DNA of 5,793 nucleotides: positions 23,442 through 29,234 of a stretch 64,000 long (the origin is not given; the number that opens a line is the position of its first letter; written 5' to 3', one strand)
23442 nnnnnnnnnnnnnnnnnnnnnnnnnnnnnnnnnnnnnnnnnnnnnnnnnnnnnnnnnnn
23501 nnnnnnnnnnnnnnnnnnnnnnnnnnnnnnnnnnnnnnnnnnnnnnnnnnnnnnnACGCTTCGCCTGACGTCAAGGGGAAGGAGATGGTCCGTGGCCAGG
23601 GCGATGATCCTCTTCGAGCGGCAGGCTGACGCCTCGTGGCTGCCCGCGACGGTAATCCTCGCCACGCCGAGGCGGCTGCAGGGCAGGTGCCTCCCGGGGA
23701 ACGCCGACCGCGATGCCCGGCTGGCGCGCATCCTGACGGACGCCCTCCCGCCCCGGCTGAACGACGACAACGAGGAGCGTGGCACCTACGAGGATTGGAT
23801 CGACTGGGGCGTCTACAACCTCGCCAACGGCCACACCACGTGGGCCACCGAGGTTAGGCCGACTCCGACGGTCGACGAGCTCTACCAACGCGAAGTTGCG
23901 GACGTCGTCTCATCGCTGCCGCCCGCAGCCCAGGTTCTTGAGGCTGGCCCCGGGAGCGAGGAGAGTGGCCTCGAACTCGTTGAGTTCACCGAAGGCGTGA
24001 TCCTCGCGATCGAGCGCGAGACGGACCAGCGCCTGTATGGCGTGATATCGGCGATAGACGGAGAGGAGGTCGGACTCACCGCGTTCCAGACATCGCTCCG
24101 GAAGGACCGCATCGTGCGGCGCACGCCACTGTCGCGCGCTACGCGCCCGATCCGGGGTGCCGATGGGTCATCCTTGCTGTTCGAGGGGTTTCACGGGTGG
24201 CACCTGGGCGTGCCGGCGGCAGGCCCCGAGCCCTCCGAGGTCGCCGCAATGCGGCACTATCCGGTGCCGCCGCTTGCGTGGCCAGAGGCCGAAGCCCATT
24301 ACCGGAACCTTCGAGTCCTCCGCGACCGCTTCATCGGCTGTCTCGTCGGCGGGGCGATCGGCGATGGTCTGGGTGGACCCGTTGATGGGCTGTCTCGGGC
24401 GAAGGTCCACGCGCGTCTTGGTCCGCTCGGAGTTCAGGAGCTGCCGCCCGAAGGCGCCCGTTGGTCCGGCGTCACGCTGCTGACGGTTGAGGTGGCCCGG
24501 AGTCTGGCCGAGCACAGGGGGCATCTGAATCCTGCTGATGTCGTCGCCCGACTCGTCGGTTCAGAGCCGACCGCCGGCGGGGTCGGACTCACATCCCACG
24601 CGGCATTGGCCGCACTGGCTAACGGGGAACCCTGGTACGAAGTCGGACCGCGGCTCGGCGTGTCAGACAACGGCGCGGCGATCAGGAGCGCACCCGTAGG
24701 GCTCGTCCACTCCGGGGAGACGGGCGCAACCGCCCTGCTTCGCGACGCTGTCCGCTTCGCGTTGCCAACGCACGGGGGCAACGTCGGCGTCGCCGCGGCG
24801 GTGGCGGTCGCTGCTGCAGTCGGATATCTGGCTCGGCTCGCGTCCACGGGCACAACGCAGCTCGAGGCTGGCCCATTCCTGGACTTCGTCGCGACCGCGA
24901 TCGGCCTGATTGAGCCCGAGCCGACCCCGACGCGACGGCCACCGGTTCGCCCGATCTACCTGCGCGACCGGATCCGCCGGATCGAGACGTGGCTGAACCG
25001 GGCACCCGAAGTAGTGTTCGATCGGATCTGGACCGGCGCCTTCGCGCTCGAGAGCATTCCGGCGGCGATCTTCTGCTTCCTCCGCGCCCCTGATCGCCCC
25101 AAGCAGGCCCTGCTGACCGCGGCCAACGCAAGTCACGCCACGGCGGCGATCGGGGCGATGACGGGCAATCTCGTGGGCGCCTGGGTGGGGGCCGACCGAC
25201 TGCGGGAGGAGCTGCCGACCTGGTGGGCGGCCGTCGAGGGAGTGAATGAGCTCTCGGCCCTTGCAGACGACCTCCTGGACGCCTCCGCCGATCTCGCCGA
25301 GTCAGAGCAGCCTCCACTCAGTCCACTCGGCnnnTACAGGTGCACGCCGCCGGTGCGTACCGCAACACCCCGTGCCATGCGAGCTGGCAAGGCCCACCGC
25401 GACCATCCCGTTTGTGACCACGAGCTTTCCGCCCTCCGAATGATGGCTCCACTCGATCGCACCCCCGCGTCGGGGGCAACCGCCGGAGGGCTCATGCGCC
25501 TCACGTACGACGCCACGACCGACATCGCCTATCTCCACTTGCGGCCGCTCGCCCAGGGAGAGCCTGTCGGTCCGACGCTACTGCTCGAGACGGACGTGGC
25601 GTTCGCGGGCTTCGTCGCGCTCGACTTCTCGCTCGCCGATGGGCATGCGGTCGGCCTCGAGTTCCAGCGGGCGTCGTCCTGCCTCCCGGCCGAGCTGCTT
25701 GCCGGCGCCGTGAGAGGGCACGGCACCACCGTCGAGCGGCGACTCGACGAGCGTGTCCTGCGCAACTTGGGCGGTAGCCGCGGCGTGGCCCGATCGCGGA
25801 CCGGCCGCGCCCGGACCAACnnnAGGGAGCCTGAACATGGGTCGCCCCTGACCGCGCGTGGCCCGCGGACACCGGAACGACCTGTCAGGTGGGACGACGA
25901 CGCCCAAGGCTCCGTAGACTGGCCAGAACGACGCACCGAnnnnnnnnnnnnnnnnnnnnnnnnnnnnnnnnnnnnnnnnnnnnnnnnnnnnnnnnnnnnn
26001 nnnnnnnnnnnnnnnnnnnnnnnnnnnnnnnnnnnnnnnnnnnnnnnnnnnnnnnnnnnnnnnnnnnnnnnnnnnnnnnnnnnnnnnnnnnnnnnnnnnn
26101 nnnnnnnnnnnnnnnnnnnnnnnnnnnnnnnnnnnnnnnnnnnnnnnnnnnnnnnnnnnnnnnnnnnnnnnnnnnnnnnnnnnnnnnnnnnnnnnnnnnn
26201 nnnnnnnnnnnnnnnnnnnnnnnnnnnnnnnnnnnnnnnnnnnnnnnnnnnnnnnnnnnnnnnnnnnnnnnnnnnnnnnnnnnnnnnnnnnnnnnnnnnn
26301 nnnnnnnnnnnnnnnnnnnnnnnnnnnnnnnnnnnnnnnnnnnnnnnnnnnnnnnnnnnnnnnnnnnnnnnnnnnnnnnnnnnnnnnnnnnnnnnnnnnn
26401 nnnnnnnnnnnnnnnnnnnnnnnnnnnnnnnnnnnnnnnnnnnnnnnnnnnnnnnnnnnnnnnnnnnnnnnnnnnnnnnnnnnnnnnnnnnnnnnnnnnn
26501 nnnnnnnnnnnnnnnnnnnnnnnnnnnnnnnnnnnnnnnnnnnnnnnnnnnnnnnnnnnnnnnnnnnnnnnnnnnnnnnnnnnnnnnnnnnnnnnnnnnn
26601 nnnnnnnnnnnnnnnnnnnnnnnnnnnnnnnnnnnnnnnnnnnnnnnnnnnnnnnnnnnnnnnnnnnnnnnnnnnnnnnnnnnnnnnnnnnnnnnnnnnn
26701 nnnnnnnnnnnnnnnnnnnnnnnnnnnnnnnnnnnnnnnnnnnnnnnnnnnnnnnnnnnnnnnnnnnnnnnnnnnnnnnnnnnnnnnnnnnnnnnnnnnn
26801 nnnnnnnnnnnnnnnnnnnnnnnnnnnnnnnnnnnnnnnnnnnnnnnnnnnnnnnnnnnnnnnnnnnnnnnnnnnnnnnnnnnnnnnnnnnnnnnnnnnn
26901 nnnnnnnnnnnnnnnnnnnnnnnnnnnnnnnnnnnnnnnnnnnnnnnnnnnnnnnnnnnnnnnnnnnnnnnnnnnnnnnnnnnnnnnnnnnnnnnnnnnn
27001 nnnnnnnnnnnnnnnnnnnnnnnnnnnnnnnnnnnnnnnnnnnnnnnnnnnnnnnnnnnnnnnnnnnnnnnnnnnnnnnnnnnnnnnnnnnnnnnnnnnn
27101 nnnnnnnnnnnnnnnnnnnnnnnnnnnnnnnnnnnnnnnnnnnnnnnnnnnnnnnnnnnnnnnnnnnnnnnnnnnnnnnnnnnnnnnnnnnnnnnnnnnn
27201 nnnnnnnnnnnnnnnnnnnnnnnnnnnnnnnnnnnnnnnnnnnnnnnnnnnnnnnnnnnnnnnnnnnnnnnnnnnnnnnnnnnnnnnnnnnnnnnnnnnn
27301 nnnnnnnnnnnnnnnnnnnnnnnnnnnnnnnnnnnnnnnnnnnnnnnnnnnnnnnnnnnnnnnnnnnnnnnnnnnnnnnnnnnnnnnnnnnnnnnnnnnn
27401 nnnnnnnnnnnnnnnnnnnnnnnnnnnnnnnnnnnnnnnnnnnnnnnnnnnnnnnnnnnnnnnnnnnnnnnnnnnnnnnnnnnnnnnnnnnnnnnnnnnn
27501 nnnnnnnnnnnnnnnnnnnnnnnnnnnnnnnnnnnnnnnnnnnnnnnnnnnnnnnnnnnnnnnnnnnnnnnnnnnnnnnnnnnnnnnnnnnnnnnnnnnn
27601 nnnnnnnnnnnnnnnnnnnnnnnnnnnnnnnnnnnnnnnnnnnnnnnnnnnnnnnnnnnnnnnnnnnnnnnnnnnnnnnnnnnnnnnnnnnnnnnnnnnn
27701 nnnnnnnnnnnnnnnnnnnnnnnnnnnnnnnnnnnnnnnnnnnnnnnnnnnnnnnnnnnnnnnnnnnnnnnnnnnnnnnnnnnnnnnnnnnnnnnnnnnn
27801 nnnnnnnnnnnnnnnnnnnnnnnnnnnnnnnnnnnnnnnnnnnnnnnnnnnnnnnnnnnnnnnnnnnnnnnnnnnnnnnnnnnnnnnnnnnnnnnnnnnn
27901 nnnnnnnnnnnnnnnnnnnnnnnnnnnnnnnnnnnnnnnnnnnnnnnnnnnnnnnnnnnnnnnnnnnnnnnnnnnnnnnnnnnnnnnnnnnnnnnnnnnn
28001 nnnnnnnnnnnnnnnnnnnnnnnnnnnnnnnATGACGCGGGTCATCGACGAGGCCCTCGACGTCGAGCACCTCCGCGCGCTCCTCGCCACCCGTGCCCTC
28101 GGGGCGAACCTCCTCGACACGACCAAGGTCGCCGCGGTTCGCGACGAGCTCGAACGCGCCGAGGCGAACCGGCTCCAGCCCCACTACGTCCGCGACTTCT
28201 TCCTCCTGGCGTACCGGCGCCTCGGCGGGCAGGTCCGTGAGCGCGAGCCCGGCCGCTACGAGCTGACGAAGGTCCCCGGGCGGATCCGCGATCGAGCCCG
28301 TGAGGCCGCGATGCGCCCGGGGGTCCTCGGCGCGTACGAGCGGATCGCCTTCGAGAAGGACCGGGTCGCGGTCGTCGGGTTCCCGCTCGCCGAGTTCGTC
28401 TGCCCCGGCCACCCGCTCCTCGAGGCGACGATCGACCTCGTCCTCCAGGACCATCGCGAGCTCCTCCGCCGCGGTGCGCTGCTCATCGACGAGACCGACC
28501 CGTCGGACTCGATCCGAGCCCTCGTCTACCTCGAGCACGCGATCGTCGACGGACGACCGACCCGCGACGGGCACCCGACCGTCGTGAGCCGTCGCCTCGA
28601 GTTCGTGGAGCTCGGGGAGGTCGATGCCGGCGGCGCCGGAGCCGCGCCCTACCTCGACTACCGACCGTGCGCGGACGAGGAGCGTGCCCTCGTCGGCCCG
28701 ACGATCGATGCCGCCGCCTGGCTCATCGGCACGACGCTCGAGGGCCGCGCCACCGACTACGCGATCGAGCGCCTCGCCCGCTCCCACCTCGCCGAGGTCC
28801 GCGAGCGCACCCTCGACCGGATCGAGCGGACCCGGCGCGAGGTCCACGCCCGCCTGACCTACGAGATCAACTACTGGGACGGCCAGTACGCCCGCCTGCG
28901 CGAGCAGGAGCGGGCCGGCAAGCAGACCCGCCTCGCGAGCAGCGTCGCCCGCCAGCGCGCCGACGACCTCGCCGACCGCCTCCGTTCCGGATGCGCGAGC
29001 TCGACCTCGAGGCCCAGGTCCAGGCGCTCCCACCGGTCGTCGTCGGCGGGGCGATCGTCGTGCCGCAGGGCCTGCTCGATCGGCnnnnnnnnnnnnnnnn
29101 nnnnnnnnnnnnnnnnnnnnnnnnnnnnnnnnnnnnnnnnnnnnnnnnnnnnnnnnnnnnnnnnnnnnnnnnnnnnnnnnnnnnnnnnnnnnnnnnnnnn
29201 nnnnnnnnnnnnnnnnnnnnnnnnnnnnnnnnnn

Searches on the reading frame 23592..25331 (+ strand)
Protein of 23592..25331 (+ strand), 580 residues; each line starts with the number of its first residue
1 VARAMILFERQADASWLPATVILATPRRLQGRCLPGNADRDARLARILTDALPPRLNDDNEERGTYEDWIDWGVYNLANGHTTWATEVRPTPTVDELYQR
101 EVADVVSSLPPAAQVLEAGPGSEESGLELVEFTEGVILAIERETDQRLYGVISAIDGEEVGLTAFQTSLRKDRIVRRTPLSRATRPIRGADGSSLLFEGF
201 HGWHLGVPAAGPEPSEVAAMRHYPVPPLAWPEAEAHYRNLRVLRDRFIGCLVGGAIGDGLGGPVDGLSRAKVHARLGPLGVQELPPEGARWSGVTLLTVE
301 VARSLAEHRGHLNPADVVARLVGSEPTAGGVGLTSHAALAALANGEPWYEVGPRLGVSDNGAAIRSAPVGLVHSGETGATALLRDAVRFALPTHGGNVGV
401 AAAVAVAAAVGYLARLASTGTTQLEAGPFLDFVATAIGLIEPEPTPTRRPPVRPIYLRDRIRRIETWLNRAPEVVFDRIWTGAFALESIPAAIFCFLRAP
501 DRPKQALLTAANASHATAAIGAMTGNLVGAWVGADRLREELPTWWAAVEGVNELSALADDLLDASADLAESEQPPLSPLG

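Call 29: search_protein_families(library=padloc, proteins=[window:23592-25331:+], max_evalue=0.001)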
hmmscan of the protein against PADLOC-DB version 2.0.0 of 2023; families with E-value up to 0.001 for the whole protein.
window:23592-25331:+ (580 aa): 0 families

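Call 94: search_protein_families(library=pfam, proteins=[window:23592-25331:+], max_evalue=0.01)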
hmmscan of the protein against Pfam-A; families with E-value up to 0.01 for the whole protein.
window:23592-25331:+ (580 aa): 1 family
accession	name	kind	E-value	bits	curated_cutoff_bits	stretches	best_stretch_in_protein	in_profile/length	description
PF03747.19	ADP_ribosyl_GH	-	3.1e-50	171.9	26.2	1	249-539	1-286/287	ADP-ribosylglycohydrolase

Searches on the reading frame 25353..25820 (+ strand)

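Call 94: search_protein_families(library=pfam, proteins=[window:25353-25820:+], max_evalue=0.01)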
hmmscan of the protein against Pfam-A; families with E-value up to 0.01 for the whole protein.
window:25353-25820:+ (156 aa): 1 family
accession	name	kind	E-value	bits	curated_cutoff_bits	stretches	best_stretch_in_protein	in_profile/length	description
PF10049.14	DUF2283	-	0.0017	18.9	23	1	50-108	2-49/49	Protein of unknown function (DUF2283)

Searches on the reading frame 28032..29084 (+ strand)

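Call 29: search_protein_families(library=padloc, proteins=[window:28032-29084:+], max_evalue=0.001)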
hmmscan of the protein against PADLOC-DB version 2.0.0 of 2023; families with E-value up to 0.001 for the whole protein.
window:28032-29084:+ (351 aa): 1 family
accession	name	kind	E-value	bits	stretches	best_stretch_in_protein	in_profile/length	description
PDLC00659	HmaA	-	3.8e-92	307.8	1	1-319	683-998/1176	SNF2 helicase / DEAD-box helicase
